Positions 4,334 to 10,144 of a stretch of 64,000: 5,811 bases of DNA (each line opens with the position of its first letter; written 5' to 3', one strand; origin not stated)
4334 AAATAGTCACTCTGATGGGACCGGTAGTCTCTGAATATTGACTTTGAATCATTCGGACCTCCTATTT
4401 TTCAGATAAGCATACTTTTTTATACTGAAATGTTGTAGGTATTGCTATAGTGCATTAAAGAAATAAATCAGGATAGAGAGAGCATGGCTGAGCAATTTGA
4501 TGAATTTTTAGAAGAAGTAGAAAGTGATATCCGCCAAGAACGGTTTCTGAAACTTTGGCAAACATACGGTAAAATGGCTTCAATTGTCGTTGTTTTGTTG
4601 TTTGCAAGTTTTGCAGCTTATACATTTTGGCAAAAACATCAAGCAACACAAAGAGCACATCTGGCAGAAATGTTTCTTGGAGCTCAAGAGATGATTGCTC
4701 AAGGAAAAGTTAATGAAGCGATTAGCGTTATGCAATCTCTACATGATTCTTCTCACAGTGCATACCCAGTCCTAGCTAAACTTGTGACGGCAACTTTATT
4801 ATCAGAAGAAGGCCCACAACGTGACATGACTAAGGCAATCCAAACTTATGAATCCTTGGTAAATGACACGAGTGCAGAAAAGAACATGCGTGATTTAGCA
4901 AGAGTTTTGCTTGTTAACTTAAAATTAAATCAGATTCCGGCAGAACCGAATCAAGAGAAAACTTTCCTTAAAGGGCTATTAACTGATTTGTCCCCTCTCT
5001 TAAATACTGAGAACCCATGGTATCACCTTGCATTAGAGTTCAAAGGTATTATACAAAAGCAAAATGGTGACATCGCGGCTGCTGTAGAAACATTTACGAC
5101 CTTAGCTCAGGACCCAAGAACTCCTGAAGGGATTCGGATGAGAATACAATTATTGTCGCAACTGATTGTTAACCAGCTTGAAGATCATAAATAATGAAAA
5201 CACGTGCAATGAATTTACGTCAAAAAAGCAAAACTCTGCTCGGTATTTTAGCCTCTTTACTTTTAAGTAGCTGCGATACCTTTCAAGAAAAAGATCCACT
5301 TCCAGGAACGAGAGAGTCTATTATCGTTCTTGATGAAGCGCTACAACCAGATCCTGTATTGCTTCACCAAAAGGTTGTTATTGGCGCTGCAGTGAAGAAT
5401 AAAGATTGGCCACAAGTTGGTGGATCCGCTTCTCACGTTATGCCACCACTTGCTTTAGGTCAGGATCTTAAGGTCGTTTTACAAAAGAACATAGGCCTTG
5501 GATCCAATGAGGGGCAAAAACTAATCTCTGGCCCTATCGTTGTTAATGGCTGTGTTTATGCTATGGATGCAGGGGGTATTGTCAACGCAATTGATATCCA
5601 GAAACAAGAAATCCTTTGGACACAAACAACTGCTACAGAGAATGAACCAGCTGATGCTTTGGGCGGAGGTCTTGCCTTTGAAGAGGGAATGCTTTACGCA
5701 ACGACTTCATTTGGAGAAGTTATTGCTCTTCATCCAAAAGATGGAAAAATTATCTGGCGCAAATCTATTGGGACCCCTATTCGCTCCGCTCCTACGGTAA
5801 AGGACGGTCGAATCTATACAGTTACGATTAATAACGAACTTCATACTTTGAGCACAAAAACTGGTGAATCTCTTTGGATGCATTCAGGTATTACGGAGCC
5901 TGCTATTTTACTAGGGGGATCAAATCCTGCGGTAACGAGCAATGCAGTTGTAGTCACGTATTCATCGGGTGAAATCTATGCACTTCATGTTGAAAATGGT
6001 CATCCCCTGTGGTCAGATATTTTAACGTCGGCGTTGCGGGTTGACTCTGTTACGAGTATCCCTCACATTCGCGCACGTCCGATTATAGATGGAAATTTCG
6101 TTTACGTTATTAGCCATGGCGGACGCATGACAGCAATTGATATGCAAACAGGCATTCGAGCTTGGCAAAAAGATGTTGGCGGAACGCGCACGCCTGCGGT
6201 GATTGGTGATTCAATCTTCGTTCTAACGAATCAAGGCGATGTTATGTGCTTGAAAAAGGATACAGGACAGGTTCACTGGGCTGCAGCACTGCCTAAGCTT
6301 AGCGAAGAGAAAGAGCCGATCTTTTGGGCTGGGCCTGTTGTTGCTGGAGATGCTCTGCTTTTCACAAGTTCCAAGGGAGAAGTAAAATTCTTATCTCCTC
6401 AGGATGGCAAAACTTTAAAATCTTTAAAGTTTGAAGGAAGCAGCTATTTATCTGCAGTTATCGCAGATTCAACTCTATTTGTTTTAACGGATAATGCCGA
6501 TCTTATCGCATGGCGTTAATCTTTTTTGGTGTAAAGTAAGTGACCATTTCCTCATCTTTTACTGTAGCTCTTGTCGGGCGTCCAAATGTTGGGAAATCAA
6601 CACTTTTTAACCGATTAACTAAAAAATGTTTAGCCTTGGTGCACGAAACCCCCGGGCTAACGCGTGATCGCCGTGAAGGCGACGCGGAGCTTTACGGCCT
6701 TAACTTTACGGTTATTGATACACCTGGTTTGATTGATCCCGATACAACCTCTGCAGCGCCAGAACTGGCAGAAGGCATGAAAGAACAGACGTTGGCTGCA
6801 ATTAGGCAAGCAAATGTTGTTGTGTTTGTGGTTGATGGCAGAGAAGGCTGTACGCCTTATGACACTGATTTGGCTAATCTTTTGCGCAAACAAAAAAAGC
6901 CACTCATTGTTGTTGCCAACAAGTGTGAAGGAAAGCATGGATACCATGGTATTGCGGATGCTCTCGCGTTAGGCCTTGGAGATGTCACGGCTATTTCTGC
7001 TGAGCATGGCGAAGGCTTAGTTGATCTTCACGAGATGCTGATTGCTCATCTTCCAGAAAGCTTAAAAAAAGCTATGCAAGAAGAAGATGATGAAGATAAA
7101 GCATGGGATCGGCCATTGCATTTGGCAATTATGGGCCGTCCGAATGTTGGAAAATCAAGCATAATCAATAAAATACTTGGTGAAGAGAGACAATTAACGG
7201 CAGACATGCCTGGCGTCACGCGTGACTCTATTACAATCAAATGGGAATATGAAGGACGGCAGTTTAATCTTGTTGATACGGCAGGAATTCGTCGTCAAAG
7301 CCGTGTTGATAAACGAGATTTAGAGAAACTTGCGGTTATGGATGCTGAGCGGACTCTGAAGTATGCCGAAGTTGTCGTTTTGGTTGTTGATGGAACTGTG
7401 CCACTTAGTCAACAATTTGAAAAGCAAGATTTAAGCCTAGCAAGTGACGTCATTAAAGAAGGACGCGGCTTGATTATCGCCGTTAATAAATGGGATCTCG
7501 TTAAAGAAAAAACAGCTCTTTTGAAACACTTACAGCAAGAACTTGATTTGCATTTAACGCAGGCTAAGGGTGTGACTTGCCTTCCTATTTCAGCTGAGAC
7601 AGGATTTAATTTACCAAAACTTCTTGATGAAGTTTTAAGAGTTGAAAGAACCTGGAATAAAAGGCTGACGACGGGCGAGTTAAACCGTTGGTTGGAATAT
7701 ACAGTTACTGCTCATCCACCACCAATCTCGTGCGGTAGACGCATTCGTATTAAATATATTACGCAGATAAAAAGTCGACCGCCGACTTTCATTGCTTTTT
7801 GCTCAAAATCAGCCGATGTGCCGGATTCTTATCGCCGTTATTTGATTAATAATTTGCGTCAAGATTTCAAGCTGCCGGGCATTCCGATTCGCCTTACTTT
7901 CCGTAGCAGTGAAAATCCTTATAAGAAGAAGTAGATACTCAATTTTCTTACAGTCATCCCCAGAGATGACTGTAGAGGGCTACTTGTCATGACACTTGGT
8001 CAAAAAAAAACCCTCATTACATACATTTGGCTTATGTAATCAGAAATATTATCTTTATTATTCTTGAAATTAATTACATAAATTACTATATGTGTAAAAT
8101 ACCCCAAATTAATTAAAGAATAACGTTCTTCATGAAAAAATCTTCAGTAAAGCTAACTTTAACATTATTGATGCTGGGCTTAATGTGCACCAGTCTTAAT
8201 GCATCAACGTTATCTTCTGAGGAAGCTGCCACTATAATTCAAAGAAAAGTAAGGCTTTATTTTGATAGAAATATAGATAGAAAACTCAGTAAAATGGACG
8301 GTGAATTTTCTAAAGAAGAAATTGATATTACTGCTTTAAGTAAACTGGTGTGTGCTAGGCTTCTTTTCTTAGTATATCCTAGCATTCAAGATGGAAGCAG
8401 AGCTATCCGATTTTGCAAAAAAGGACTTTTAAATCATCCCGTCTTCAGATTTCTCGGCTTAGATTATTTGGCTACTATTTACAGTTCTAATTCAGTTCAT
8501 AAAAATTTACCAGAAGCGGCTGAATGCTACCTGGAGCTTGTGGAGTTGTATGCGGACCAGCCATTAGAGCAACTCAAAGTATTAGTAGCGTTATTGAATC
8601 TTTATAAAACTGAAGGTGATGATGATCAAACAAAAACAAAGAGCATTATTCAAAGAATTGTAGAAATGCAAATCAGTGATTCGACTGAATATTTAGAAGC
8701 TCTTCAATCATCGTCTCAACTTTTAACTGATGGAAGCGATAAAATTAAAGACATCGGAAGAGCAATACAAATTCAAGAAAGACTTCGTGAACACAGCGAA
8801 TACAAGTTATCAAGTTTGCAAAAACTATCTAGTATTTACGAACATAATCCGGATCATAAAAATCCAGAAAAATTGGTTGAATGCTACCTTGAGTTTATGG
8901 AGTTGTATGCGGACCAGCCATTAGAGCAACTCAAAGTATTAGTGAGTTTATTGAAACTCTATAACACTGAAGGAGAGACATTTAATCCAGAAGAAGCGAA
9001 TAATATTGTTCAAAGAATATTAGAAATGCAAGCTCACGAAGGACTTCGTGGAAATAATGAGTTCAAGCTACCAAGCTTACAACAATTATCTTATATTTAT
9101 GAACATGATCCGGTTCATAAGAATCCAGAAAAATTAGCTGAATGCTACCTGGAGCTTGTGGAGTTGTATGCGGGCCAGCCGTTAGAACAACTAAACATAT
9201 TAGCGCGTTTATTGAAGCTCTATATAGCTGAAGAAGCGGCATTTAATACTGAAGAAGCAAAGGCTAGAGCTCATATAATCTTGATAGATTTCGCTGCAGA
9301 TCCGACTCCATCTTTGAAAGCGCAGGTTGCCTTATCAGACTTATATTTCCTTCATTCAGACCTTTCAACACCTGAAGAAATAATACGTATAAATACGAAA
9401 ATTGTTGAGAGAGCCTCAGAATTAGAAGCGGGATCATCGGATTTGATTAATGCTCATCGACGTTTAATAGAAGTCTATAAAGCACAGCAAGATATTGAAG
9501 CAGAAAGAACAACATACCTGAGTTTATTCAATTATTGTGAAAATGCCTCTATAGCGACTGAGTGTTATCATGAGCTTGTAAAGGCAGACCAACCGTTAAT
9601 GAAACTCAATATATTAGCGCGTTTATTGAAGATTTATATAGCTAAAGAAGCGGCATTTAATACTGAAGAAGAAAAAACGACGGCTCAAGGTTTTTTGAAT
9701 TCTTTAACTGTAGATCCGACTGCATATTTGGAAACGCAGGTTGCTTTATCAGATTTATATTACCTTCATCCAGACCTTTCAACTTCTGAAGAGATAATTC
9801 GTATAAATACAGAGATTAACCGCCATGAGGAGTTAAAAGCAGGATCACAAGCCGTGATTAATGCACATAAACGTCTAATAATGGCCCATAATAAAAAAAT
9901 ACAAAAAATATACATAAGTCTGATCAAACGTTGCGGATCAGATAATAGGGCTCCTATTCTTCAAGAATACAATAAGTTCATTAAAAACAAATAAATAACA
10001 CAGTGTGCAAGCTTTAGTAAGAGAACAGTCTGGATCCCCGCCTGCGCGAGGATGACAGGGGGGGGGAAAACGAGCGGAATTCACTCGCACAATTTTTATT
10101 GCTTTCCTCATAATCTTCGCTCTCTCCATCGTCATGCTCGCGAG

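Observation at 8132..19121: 11-kb tandem array of four paralogous secreted helical-repeat proteins with modular architecture (candidate host-directed effector family)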

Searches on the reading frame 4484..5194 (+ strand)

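Call 20: search_protein_families(library=pfam, proteins=[window:4484-5194:+], max_evalue=0.001)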
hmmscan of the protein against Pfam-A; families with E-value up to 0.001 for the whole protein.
window:4484-5194:+ (236 aa): 2 families
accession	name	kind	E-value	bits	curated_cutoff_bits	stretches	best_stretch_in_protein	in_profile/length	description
PF09976.15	TPR_21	-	9.3e-14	52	25.5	1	24-200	3-165/193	Tetratricopeptide repeat-like domain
PF24575.1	TPR_Slam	-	8.3e-05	23.4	35.2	0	71-148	23-97/104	Surface lipoprotein assembly modifier, N-terminal TPR repeats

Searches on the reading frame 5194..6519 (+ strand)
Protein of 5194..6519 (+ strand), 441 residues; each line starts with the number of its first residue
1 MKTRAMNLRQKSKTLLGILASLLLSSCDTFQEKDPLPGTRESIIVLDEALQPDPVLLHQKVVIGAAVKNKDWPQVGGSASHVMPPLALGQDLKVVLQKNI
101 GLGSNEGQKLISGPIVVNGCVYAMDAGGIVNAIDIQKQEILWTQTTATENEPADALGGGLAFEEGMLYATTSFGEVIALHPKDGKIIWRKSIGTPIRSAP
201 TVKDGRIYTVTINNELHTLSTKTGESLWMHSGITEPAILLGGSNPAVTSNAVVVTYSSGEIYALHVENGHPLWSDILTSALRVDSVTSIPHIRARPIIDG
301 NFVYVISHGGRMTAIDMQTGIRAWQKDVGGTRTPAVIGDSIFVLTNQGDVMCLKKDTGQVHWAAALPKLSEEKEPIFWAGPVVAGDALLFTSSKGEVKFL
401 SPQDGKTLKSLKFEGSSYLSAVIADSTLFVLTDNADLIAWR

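Call 83: search_protein_families(library=pfam, proteins=[window:5194-6519:+], max_evalue=0.1)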
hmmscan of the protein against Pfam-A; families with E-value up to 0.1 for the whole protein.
window:5194-6519:+ (441 aa): 8 families
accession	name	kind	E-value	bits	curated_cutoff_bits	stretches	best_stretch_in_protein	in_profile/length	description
PF13360.13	PQQ_2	-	1.1e-54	186.1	27.6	1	127-363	2-232/233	Outer membrane protein assembly factor BamB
PF13570.13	Beta-prop_ACSF4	-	8.1e-31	108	133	2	248-432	60-231/329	Beta-alanine-activating enzyme, beta-propeller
PF01011.28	PQQ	-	2.1e-18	66.8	26.7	2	164-191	57-84/595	Glucose/ethanol/alcohol dehydrogenase, beta-propeller domain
PF25293.1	Beta-prop_EMC1_N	-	4e-06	27.1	34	1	176-281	43-151/219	EMC1 N-terminal beta-propeller domain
PF23727.1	Beta-prop_FAM234A_B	-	0.0021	17.1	26.4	0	303-327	93-117/467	FAM234A/B beta-propeller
PF12894.13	ANAPC4_WD40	-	0.0051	17.5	22.9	0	343-415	12-80/91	Anaphase-promoting complex subunit 4 WD40 domain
PF16819.11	DUF5074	-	0.0063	16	27.2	1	124-221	114-213/353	Domain of unknown function (DUF5074)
PF23184.1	WD40_CFAP43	-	0.012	15.2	26.9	1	247-355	46-151/324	CFAP43, WD40 domain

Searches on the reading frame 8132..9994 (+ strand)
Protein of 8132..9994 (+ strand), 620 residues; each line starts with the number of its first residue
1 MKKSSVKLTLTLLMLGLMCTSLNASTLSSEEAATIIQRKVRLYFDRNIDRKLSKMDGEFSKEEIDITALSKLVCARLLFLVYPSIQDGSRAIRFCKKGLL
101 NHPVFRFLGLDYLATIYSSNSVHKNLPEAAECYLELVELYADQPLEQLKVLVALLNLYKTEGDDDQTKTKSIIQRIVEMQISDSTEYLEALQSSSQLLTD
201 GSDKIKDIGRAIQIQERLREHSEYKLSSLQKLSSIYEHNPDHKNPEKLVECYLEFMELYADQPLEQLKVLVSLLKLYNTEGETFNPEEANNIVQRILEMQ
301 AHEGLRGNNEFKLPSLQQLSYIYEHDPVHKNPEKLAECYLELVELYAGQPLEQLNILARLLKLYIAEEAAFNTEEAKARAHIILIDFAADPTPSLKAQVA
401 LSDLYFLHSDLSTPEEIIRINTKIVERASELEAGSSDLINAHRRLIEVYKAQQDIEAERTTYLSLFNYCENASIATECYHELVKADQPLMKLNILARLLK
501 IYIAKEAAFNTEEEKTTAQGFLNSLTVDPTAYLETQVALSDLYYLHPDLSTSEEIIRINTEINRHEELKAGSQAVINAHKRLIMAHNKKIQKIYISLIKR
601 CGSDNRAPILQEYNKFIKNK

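Call 3: search_protein_families(library=pfam, proteins=[window:8132-9994:+], max_evalue=1)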
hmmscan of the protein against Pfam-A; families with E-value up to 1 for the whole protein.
window:8132-9994:+ (620 aa): 4 families
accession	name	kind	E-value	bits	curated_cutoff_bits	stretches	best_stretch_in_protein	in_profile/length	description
PF03908.18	Sec20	-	0.029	14.7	27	1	171-218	11-58/92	Sec20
PF20310.4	HTH_Tnp_2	-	0.07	13.4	23.8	0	235-273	90-127/131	Transposon related HTH domain protein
PF10544.15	T5orf172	-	0.093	13.7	20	1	208-250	18-64/101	T5orf172 domain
PF01661.27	Macro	-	0.13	12.7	22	0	235-266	65-96/118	Macro domain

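Call 4: search_protein_families(library=ncbifam, proteins=[window:8132-9994:+], max_evalue=1)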
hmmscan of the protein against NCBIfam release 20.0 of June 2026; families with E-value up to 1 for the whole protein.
window:8132-9994:+ (620 aa): 2 families
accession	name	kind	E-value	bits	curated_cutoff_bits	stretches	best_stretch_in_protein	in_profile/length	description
NF053514.2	JUQZ_fam_ocin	equivalog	0.12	12.7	40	1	1-42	1-42/107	BLB8/JUQZ-1 family protein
TIGR01550.1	DOC_P1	subfamily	0.23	11.6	38.65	1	414-461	4-49/122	type II toxin-antitoxin system death-on-curing family toxin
